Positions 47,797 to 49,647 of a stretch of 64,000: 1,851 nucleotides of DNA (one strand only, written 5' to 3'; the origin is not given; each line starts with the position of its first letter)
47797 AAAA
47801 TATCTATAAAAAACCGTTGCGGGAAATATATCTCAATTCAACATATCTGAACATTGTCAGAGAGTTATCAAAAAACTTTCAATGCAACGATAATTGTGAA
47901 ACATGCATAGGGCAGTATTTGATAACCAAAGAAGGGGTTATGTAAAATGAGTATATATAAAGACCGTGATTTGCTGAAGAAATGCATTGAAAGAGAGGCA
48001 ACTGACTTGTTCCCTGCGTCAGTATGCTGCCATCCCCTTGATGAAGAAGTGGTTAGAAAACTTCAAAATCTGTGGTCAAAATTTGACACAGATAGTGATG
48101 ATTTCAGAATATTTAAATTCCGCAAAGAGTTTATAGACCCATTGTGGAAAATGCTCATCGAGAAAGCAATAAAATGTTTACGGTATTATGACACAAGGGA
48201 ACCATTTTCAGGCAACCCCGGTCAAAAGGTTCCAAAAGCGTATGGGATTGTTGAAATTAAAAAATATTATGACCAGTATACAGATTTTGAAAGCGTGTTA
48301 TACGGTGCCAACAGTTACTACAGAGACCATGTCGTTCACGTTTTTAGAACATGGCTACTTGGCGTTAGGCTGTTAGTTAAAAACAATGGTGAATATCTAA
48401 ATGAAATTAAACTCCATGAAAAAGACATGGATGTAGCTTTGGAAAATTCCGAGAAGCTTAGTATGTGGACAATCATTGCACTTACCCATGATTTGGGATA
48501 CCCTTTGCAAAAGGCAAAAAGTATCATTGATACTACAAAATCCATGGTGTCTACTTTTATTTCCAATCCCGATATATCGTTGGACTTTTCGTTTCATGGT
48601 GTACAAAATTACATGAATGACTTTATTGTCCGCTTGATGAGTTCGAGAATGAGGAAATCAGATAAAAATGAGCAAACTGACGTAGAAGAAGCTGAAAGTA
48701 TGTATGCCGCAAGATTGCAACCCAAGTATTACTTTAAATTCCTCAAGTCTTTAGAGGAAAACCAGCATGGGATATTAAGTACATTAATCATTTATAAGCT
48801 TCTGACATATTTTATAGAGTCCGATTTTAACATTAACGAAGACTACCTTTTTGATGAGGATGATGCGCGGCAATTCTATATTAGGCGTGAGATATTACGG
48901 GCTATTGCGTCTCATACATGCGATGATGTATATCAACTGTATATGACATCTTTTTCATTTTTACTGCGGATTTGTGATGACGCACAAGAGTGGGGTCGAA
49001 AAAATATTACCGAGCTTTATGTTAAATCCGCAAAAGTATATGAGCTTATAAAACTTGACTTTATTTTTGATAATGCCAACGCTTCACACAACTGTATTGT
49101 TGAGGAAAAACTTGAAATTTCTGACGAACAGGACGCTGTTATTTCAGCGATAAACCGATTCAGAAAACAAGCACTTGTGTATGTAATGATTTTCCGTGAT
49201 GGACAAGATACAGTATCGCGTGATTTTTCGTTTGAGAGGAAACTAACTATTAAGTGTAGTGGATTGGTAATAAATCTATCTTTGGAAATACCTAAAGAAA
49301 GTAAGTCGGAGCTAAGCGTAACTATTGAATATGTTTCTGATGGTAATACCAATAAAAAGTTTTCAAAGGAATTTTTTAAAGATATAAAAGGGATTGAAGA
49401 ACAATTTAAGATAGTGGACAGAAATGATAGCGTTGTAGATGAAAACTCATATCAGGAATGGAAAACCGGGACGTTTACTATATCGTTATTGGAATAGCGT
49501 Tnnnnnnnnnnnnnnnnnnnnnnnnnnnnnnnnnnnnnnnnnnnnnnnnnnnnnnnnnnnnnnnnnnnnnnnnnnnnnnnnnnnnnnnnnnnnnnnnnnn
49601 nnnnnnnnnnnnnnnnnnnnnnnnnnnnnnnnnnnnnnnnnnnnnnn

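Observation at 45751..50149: AT-rich four-gene cassette: XRE-HTH/ImmA-IrrE protease fusion, SPASM-like radical SAM enzyme, HD-domain protein, Cys-rich DUF2284-like protein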

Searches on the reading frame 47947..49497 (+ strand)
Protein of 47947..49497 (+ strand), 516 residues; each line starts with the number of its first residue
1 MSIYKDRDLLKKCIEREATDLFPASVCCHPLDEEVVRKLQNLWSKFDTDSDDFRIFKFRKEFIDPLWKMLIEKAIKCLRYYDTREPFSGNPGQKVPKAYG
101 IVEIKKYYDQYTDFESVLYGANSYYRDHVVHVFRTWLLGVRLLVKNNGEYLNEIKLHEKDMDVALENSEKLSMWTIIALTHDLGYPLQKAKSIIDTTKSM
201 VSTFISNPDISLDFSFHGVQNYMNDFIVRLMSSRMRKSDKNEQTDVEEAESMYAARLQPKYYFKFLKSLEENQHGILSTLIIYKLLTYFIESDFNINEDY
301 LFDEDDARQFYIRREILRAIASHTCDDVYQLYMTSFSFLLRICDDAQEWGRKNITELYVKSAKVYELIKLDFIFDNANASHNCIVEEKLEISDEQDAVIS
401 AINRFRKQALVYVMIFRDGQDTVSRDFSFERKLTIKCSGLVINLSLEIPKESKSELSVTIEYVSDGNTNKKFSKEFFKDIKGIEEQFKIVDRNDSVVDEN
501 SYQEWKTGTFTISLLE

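Call 3: search_protein_families(library=pfam, proteins=[window:47947-49497:+], max_evalue=0.1)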
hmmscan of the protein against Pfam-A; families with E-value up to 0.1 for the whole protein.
window:47947-49497:+ (516 aa): 0 families

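Call 4: search_protein_families(library=padloc, proteins=[window:47947-49497:+], max_evalue=0.1)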
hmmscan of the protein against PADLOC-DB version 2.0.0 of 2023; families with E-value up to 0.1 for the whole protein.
window:47947-49497:+ (516 aa): 0 families

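Call 5: search_protein_families(library=ncbifam, proteins=[window:47947-49497:+], max_evalue=0.1)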
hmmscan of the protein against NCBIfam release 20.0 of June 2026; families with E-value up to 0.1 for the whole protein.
window:47947-49497:+ (516 aa): 0 families

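Call 6: find_homologous_proteins(query=window:47947-49497:+)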
Query window:47947-49497:+ (516 aa): 1306 proteins with E <= 0.001 among 8000 candidates; the best 120 are listed.
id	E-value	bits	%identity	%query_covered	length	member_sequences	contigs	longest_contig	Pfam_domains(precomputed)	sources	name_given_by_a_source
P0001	0.0e+0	1160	100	100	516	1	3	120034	-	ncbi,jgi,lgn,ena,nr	ncbi:MAG: hypothetical protein FWE27_01080 [Defluviitaleaceae bacterium]|nr:hypothetical protein [De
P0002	3.2e-230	783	70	99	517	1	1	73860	-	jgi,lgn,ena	-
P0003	1.7e-218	744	66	99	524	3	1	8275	-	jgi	-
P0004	5.9e-218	743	66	99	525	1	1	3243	-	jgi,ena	-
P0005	1.6e-206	705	63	100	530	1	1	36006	-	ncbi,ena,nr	ncbi:MAG: hypothetical protein HDR28_01465 [Lachnospiraceae bacterium]|nr:hypothetical protein [Lach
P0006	1.1e-205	702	60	99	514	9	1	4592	-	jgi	jgi:hypothetical protein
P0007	1.6e-205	702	61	100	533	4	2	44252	-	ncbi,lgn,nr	ncbi:MAG: hypothetical protein HFE76_03900 [Firmicutes bacterium]|nr:hypothetical protein [Bacillota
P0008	5.3e-205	700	62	98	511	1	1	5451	-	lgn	-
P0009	6.6e-204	696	62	99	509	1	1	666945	-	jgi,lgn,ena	-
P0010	2.8e-203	694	61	99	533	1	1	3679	-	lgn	-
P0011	3.0e-202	691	60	99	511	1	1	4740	-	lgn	-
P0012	7.0e-202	690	62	100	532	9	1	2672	-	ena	-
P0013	1.8e-201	688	62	99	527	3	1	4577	-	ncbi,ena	-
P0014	4.3e-200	684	60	99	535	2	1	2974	-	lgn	-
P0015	2.3e-199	681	59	99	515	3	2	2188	-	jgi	-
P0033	4.3e-190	651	56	99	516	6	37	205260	-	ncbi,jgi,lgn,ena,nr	ncbi:hypothetical protein IMSAG250_01144 [Clostridiales bacterium]|nr:hypothetical protein IMSAG250_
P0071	1.2e-180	620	54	99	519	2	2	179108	-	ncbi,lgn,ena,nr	ncbi:MAG: hypothetical protein FWG23_00345 [Eggerthellaceae bacterium]|nr:hypothetical protein [Egge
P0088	2.2e-178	612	60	93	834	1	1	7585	PF04055.28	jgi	-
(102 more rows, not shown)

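Call 7: search_solved_structures(query=window:47947-49497:+, max_evalue=10)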
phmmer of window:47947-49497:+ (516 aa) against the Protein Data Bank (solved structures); distinct sequences matched with E-value up to 10: 2.
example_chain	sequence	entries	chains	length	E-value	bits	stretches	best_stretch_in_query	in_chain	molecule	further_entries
3on7_A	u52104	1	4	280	0.035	16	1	8-129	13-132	Oxidoreductase, iron/ascorbate family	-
4h2l_B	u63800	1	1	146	2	10.1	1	105-202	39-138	Beta globin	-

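Call 8: find_encoding_contigs(protein=P0033, flank=8000, max_places=3)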
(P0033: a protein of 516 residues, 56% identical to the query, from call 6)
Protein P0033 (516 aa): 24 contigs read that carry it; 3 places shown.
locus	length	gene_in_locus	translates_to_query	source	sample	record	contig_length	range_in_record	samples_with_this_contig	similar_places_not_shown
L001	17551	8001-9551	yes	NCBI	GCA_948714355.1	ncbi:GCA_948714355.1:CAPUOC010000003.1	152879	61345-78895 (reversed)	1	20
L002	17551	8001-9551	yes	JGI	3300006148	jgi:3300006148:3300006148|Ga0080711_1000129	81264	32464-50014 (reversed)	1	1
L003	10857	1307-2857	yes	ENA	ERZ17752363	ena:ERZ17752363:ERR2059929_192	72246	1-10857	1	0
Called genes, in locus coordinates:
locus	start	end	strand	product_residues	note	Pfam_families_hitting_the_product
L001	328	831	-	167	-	PF13560:HTH_31 (weak), PF01381:HTH_3 (weak)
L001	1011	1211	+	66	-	-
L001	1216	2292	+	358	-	PF14657:Arm-DNA-bind_4, PF14659:Phage_int_SAM_3, PF00589:Phage_integrase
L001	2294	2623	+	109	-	PF21983:NikA-like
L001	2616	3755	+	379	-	PF13481:AAA_25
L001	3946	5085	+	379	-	PF01076:Mob_Pre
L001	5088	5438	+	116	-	PF14198:TnpV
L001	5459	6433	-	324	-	PF18723:HMUDK_hel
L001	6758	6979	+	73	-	-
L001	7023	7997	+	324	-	PF04055:Radical_SAM, PF13186:SPASM (weak)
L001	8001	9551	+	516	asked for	-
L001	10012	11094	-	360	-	PF13228:DUF4037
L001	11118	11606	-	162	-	PF00583:Acetyltransf_1, PF13527:Acetyltransf_9 (weak), PF13673:Acetyltransf_10 (weak), PF13508:Acetyltransf_7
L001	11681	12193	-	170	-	-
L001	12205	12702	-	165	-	PF00583:Acetyltransf_1, PF08445:FR47 (faint)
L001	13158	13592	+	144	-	PF22381:Staph_reg_Sar_Rot, PF01047:MarR, PF12802:MarR_2, PF13463:HTH_27 (weak)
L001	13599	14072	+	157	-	PF00583:Acetyltransf_1, PF13673:Acetyltransf_10 (weak), PF13508:Acetyltransf_7 (weak)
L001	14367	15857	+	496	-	PF01087:GalP_UDP_transf, PF02744:GalP_UDP_tr_C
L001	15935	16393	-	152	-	PF04074:DUF386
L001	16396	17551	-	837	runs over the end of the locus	PF02687:FtsX, PF12704:MacB_PCD (weak), PF02687:FtsX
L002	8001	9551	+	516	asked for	-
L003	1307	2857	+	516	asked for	-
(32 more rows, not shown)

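Call 9: find_encoding_contigs(protein=P0071, flank=8000, max_places=2)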
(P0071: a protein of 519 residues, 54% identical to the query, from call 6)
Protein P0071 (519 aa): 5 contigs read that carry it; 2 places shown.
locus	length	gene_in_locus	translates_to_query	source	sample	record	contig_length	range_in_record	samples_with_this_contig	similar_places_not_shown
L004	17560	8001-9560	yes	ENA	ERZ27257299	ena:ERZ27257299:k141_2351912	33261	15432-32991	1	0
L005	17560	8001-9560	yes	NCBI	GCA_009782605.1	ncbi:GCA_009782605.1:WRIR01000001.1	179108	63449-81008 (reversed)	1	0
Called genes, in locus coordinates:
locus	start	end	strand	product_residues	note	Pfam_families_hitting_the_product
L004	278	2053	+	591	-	PF00890:FAD_binding_2, PF01266:DAO (faint), PF12831:FAD_oxidored (weak), PF00890:FAD_binding_2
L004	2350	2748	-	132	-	-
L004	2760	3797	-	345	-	PF02661:Fic, PF08279:HTH_11 (weak), PF13412:HTH_24 (weak)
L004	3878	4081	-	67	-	-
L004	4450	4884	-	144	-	-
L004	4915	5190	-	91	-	PF06769:YoeB_toxin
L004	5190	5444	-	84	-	PF04221:RelB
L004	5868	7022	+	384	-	PF01381:HTH_3, PF13560:HTH_31 (weak), PF06114:Peptidase_M78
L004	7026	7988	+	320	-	PF04055:Radical_SAM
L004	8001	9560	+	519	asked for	-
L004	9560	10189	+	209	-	PF10050:DUF2284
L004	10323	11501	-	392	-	PF01076:Mob_Pre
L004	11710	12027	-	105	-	PF21983:NikA-like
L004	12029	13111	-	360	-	PF14657:Arm-DNA-bind_4, PF14659:Phage_int_SAM_3, PF00589:Phage_integrase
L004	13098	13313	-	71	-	-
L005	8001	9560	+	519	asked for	-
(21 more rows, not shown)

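Call 10: find_encoding_contigs(protein=P0009, flank=8000, max_places=2)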
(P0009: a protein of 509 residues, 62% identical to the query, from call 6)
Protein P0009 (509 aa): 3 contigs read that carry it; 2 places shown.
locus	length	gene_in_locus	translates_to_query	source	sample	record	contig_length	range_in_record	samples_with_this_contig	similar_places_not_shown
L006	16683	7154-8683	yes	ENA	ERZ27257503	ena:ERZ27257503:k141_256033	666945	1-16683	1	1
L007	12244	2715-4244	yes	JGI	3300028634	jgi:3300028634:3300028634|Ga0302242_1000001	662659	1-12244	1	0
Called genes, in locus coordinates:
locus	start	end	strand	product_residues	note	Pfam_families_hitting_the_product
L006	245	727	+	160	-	PF18423:zf_CopZ, PF04324:Fer2_BFD (weak)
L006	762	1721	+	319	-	-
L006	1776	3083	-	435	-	PF00239:Resolvase, PF07508:Recombinase, PF13408:Zn_ribbon_recom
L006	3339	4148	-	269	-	PF13276:HTH_21 (weak), PF00665:rve, PF13683:rve_3, PF13333:rve_2 (weak)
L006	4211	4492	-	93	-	PF01527:HTH_Tnp_1, PF13518:HTH_28 (weak)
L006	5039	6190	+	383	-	PF01381:HTH_3, PF12844:HTH_19, PF13443:HTH_26 (faint), PF13560:HTH_31, PF06114:Peptidase_M78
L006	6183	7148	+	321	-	PF04055:Radical_SAM, PF13186:SPASM (weak)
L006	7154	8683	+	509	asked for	-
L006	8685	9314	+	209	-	PF10050:DUF2284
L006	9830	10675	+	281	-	PF00106:adh_short, PF08643:DUF1776 (faint), PF13561:adh_short_C2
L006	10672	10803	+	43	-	-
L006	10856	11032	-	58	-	PF13451:zf_Tbcl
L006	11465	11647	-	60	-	PF06397:Desulfoferrod_N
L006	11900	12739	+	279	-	PF03073:TspO_MBR (weak)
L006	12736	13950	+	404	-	PF01546:Peptidase_M20, PF05343:Peptidase_M42 (faint), PF07687:M20_dimer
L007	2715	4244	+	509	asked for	-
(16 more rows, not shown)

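Call 17: find_related_loci(query=A1, collection=genome_contigs, flank=10000)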
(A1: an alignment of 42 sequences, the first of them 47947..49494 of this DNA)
Query A1 (516 aa) in genome_contigs; peptide patterns used: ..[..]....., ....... (x = any residue, [..] = any of these).
152 stretches matched a pattern; 31 encode a relative of the query (tblastn E <= 1e-3); 31 distinct loci.
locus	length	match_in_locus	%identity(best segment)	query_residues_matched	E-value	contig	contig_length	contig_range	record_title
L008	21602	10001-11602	60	1-516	0e+0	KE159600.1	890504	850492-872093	Lachnospiraceae bacterium 28-4 genomic scaffold acPFn-supercont1.3, whole genome shotgun sequence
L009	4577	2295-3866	62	3-514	0e+0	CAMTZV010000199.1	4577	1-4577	MAG TPA_asm: uncultured bacterium isolate SRR14038232_bin.55_metawrap_v1.3_MAG genome assembly, contig: NODE.15726_lengt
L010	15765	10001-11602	60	1-514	0e+0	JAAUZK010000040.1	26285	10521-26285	MAG: Lachnospiraceae bacterium isolate Mgla_MAG_20-bin_8 c_000000095764, whole genome shotgun sequence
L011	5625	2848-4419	58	5-514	0e+0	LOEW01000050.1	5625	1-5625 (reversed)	MAG: Desulfosporosinus sp. BRH_c37 BRHa_1001207, whole genome shotgun sequence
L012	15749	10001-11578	60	1-512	0e+0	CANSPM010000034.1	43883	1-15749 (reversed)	MAG TPA_asm: uncultured Lachnospiraceae bacterium isolate SRR15730548_bin.31_metawrap_v1.3_MAG genome assembly, contig:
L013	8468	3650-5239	60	1-514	0e+0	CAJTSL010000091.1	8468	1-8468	MAG TPA_asm: uncultured Lachnospiraceae bacterium isolate MGBC111446 genome assembly, contig: MGBC111446.91, whole genom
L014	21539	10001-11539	59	5-515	0e+0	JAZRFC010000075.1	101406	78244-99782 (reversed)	MAG: Clostridia bacterium isolate T1900045495_YK20190189.MAGScoT_cleanbin_000046 SGB_7436_k141_1659952, whole genome sho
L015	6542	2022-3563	58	5-515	0e+0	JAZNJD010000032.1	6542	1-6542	MAG: Acutalibacteraceae bacterium isolate T1900044681_TS20190147.MAGScoT_cleanbin_000007 SGB_1690_k141_93651, whole geno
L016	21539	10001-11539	58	5-515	0e+0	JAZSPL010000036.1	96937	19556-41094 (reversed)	MAG: Acutalibacteraceae bacterium isolate T1900044546_TS20190012.MAGScoT_cleanbin_000012 SGB_142_k141_1411131, whole gen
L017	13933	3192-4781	55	5-515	0e+0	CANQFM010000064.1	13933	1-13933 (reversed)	MAG: uncultured Eisenbergiella sp. isolate Lapin-005__bin61 genome assembly, contig: Lapin-005__NODE_5995_length_13933_c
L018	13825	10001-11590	55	5-515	0e+0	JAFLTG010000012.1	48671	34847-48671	MAG: Lachnospiraceae bacterium isolate HAN047 Seq12, whole genome shotgun sequence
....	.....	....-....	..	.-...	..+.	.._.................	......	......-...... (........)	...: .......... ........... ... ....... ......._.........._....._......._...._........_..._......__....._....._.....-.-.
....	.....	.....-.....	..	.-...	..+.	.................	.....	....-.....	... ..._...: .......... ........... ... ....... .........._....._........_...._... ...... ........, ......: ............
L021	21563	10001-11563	51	5-514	1e-166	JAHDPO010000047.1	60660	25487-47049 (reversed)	MAG: Clostridia bacterium isolate SM1-B15.1 k141_64870, whole genome shotgun sequence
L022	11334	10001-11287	68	1-426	0e+0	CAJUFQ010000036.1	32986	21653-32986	MAG TPA_asm: uncultured Lachnospiraceae bacterium isolate MGBC131735 genome assembly, contig: MGBC131735.36, whole genom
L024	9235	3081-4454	49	29-482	8e-141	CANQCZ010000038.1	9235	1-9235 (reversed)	MAG: uncultured Bacilli bacterium isolate Lapin-005__bin97 genome assembly, contig: Lapin-005__NODE_10418_length_9235_co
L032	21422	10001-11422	47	29-497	2e-129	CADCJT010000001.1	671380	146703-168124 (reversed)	MAG: uncultured Bacteroidia bacterium isolate RUG14714 genome assembly, contig: RUG14714_asm_1, whole genome shotgun seq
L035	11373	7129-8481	45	11-459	9e-124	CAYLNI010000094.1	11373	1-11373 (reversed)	MAG TPA_asm: uncultured Fusibacter sp. isolate SRP290908_co1_75 genome assembly, contig: NODE_8159_length_11373_cov_3.90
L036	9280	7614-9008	52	5-478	7e-155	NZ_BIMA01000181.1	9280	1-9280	Paenibacillus koleovorans NBRC 103111 PKO02S_CON000181, whole genome shotgun sequence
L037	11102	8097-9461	41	29-479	1e-109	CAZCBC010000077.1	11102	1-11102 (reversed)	MAG TPA_asm: uncultured Oscillospiraceae bacterium isolate SRP239243_co2_394 genome assembly, contig: NODE_10114_length_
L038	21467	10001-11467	45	5-480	6e-127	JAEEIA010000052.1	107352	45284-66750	MAG: Oscillospiraceae bacterium isolate Tb.RUG.135 k141_6980932_flag=1_multi=16.0477_len=107352, whole genome shotgun se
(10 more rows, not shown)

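Call 23: search_protein_families(library=pfam, proteins=[L001:5459-6448:-, L032:7932-8939:+, L036:5495-6505:+, L036:6477-7505:+, L036:3154-3915:+, L036:4581-5387:+, L001:6758-6979:+, L032:6812-7300:+, L032:7304-7942:+, L024:4536-5513:+], max_evalue=0.01)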
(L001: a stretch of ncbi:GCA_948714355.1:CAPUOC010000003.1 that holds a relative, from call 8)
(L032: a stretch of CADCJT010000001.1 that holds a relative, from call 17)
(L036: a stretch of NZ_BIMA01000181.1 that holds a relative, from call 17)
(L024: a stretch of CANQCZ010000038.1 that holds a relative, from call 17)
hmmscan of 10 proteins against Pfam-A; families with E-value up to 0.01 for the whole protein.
L001:5459-6448:- (329 aa): 1 family
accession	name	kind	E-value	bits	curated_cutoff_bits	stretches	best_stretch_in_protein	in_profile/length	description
PF18723.6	HMUDK_hel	-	4.8e-105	351.4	25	1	18-294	2-279/281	5-hmdU DNA kinase, helical domain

L032:7932-8939:+ (335 aa): 1 family
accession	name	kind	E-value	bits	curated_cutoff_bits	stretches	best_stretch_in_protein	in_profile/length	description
PF18723.6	HMUDK_hel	-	2.4e-84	283.4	25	1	15-292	3-280/281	5-hmdU DNA kinase, helical domain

L036:5495-6505:+ (336 aa): 1 family
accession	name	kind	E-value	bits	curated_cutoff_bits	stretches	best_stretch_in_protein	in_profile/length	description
PF18723.6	HMUDK_hel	-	1.4e-110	369.5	25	1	20-298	2-280/281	5-hmdU DNA kinase, helical domain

L036:6477-7505:+ (342 aa): 1 family
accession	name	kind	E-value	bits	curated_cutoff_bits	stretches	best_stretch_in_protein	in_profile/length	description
PF00303.24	Thymidylat_synt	-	5.3e-26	91.8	24.3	1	74-284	53-261/266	Thymidylate synthase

L036:3154-3915:+ (253 aa): 1 family
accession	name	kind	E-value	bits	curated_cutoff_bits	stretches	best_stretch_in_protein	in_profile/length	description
PF00303.24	Thymidylat_synt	-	0.0028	17.3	24.3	1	109-228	88-206/266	Thymidylate synthase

L036:4581-5387:+ (268 aa): 0 families

L001:6758-6979:+ (73 aa): 1 family
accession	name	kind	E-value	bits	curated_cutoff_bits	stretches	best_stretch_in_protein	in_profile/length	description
PF20075.5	DUF6471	-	9.7e-05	22.6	26.8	1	7-66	4-60/65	Domain of unknown function (DUF6471)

L032:6812-7300:+ (162 aa): 2 families
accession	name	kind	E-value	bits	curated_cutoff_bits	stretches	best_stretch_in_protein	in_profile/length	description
PF08937.16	ThsB_TIR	-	1.2e-19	71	21.2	1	8-103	1-98/100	Thoeris protein ThsB, TIR-like domain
PF13676.11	TIR_2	-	5.8e-08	33.7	28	1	7-106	1-94/122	TIR domain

L032:7304-7942:+ (212 aa): 1 family
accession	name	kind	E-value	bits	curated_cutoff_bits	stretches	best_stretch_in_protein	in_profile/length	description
PF18753.6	Nmad2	-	1.9e-57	194.5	26.1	1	2-201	3-198/200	Nucleotide modification associated domain 2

L024:4536-5513:+ (325 aa): 1 family
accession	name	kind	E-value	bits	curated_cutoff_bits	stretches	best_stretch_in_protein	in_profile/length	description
PF18723.6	HMUDK_hel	-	1.4e-96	323.6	25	1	13-288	2-279/281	5-hmdU DNA kinase, helical domain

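Call 25: predict_structure(alignment_id=A1)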
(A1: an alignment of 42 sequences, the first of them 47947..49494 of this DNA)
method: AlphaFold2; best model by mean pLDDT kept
length: 516 residues; sequences in the alignment: 42
mean_pLDDT: 79.0   pTM: 0.85
mean pLDDT of the five models: 79.0, 78.8, 77.8, 77.1, 69.6
residues with pLDDT >= 90: 144; 70-90: 244; 50-70: 92; < 50: 36
segments of 3 or more residues with pLDDT < 50: 1-3, 209-220, 241-248, 290-293, 353-360
pLDDT, mean of each block of 10 residues (from residue 1): 68 91 81 95 83 78 93 92 81 76 84 75 64 92 91 86 90 94 76 70 59 42 64 75 48 74 67 67 64 52 83 87 68 86 75 47 80 82 91 86 90 77 79 92 94 92 89 88 85 88 92 86
secondary structure, 60 per line:
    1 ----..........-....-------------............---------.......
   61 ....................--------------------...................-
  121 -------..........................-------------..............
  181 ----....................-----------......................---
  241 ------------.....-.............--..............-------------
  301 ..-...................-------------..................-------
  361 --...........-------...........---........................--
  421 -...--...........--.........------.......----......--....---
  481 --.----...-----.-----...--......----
elements in order: H5-14 H16-19 H33-44 H54-80 H101-119 H128-153 H167-180 H185-204 H216-232 E233-237 E253-257 H259-271 H274-287 H304-322 H336-353 E363-373 E381-391 H395-418 E427-437 E440-448 E455-461 H466-471 H474-477 E488-490 E507-512

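Call 29: fold_search(model_id=the predicted structure, library=pdb)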
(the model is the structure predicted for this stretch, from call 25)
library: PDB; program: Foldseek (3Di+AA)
matches with E <= 10: 181; with E <= 0.001: 0
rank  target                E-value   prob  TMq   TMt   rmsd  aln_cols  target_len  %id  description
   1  2qb6_A                8.5e-03  0.47  0.11  0.13  18.6       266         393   10  Saccharomyces cerevisiae cytosolic exopolyphosphatase, sulfate complex (released 2007-12-11)
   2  2qb6_B                1.2e-02  0.41  0.10  0.13  17.6       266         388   10  Saccharomyces cerevisiae cytosolic exopolyphosphatase, sulfate complex (released 2007-12-11)
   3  2qb7_B                1.4e-02  0.41  0.10  0.13  17.4       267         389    9  Saccharomyces cerevisiae cytosolic exopolyphosphatase, phosphate complex (released 2007-12-11)
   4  6g2d_C                1.6e-02  0.18  0.13  0.05  30.6       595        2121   10  Citrate-induced acetyl-CoA carboxylase (ACC-Cit) filament at 5.4 A resolution (released 2018-06-13)
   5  3t7h_B                5.6e-02  0.66  0.12  0.19  18.6       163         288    8  Atg8 transfer from Atg7 to Atg3: a distinctive E1-E2 architecture and mechanism in the autophagy pathway (released 2011-11-23)
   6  5csl_B                1.2e-01  0.06  0.10  0.04  28.5       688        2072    9  Crystal structure of the 500 kD yeast acetyl-CoA carboxylase holoenzyme dimer (released 2015-10-28)
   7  6g2d_B                1.5e-01  0.09  0.13  0.11  29.2       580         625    9  Citrate-induced acetyl-CoA carboxylase (ACC-Cit) filament at 5.4 A resolution (released 2018-06-13)
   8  4gsj                  1.6e-01  0.44  0.13  0.20  18.1       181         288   10  Crystal structure of Atg7 NTD K14A F16A D18A mutant (released 2012-11-14)
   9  3t7f                  2.4e-01  0.38  0.12  0.19  18.1       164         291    8  Atg8 transfer from Atg7 to Atg3: a distinctive E1-E2 architecture and mechanism in the autophagy pathway (released 2011-11-23)
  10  8xl0_E                2.4e-01  0.08  0.14  0.06  29.3       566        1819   10  Citrate-induced filament of human acetyl-coenzyme A carboxylase 1 (ACC1-citrate) (released 2024-10-23)
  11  8xkz_C                2.4e-01  0.08  0.14  0.05  29.3       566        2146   10  Core region of the citrate-induced human acetyl-CoA carboxylase 1 filament (ACC1-citrate) (released 2024-10-23)
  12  5trc_B                3.3e-01  0.20  0.09  0.11  11.2       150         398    9  Crystal structure of phosphorylated AC3-AC5 domains of yeast acetyl-CoA carboxylase (released 2016-12-07)
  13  8xl1_A                3.7e-01  0.08  0.14  0.06  28.4       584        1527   10  Core region of the human acetyl-CoA carboxylase 1 filament in complex with acetyl-CoA (ACC1-inact) (released 2024-10-23)
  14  5jen_A                3.8e-01  0.44  0.10  0.20  10.8       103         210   10  Crystal structure of the anti-sigma factor RsiV bound to lysozyme (released 2016-09-07)
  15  8f6h_B                4.0e-01  0.07  0.09  0.15  23.8       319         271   10  Cryo-EM structure of a Zinc-loaded asymmetrical TMD D70A mutant of the YiiP-Fab complex (released 2023-02-08)
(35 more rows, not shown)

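Call 30: search_solved_structures(query=A1, max_evalue=10, show_alignments=2)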
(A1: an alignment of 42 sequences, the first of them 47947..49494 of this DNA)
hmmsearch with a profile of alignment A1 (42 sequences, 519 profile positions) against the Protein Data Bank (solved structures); distinct sequences matched with E-value up to 10: 0.
